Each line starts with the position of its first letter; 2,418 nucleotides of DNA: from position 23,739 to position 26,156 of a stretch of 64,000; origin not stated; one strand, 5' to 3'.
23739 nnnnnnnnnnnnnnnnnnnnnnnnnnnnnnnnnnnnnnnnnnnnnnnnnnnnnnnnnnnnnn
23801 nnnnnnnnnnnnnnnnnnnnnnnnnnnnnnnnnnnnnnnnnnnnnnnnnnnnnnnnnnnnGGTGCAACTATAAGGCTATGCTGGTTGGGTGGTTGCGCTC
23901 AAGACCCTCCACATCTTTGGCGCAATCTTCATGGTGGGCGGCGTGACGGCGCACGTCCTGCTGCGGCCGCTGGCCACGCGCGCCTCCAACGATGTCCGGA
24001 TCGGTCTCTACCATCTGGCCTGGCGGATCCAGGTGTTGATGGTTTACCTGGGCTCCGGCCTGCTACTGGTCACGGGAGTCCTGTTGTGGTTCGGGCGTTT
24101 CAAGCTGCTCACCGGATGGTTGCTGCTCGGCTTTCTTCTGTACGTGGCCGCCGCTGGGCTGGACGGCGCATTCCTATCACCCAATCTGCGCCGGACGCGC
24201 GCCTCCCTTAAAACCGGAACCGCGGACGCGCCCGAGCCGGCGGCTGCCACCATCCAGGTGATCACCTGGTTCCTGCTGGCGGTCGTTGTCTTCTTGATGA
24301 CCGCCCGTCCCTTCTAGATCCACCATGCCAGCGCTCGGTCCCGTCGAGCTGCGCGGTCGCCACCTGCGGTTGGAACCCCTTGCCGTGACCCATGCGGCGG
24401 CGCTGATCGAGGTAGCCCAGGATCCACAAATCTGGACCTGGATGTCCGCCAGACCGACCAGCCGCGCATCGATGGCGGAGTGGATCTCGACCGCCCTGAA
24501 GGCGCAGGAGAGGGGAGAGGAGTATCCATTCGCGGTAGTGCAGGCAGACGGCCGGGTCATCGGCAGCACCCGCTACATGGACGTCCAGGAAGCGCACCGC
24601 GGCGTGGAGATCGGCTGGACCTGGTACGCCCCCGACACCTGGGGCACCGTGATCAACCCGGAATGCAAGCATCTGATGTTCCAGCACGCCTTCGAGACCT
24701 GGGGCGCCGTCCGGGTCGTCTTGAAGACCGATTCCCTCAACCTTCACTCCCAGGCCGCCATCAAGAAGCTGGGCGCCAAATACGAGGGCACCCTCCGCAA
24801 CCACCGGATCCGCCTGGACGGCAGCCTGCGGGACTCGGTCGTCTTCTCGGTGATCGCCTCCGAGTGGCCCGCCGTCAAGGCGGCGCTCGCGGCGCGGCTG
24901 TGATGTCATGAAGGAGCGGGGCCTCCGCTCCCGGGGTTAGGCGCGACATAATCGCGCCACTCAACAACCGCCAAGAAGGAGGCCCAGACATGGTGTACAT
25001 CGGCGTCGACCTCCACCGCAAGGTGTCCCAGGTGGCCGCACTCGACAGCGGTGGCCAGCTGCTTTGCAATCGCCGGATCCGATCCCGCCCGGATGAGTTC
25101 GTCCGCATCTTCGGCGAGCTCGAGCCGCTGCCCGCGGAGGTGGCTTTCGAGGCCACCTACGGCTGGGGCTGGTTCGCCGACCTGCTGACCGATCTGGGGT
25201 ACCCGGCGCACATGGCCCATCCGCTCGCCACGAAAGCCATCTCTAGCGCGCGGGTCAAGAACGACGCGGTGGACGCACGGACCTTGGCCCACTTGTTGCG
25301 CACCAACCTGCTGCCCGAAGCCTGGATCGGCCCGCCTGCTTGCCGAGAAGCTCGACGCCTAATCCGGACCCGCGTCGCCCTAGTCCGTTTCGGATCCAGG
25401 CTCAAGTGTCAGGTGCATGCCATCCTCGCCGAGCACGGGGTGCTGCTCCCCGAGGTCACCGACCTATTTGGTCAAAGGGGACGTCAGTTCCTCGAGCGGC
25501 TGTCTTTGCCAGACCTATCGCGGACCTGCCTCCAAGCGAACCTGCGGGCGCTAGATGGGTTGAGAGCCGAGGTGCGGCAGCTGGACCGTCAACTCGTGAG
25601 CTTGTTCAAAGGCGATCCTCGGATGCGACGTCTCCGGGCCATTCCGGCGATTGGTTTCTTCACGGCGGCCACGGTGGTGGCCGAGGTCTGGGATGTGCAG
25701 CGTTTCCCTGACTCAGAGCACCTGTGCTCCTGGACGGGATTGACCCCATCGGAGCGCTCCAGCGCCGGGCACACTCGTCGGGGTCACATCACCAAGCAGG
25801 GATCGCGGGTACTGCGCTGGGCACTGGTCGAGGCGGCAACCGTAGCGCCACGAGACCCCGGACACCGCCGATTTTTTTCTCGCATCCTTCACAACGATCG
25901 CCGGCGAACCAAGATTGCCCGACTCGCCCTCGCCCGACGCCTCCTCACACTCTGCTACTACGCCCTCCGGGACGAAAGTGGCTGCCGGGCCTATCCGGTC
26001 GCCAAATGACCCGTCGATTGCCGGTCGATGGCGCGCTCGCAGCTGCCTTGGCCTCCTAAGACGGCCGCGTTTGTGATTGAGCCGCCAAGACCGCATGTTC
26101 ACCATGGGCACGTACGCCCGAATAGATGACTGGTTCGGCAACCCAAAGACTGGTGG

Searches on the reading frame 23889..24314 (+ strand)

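Call 89: search_protein_families(library=pfam, proteins=[window:23889-24314:+], max_evalue=0.00001)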
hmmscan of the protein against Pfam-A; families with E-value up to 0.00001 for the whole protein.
window:23889-24314:+ (142 aa): 1 family
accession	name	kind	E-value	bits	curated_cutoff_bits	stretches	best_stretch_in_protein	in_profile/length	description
PF10027.14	DUF2269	-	5.4e-10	40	28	1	3-138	2-139/150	Predicted integral membrane protein (DUF2269)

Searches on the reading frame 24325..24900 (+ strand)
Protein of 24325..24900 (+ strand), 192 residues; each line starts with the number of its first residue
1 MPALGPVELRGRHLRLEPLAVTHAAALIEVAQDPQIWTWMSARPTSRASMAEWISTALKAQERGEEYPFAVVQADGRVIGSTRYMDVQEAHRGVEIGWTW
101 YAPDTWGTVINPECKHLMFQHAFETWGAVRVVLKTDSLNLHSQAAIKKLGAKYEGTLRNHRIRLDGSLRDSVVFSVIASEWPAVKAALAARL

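Call 89: search_protein_families(library=pfam, proteins=[window:24325-24900:+], max_evalue=0.00001)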
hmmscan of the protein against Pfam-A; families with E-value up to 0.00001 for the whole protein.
window:24325-24900:+ (192 aa): 1 family
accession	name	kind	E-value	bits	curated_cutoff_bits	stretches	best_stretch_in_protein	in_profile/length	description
PF13302.13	Acetyltransf_3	-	1.7e-24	87.5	25.4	1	14-152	2-138/138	Acetyltransferase (GNAT) domain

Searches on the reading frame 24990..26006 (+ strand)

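Call 65: search_protein_families(library=pfam, proteins=[window:24990-26006:+], max_evalue=0.00001)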
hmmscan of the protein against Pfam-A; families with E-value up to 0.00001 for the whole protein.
window:24990-26006:+ (339 aa): 2 families
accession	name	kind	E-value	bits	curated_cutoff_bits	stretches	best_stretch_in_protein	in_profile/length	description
PF02371.22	Transposase_20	-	3.1e-24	85.6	21.3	1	213-287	2-76/87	Transposase IS116/IS110/IS902 family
PF01548.23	DEDD_Tnp_IS110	-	3.4e-16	59.9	29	1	4-148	1-152/155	Transposase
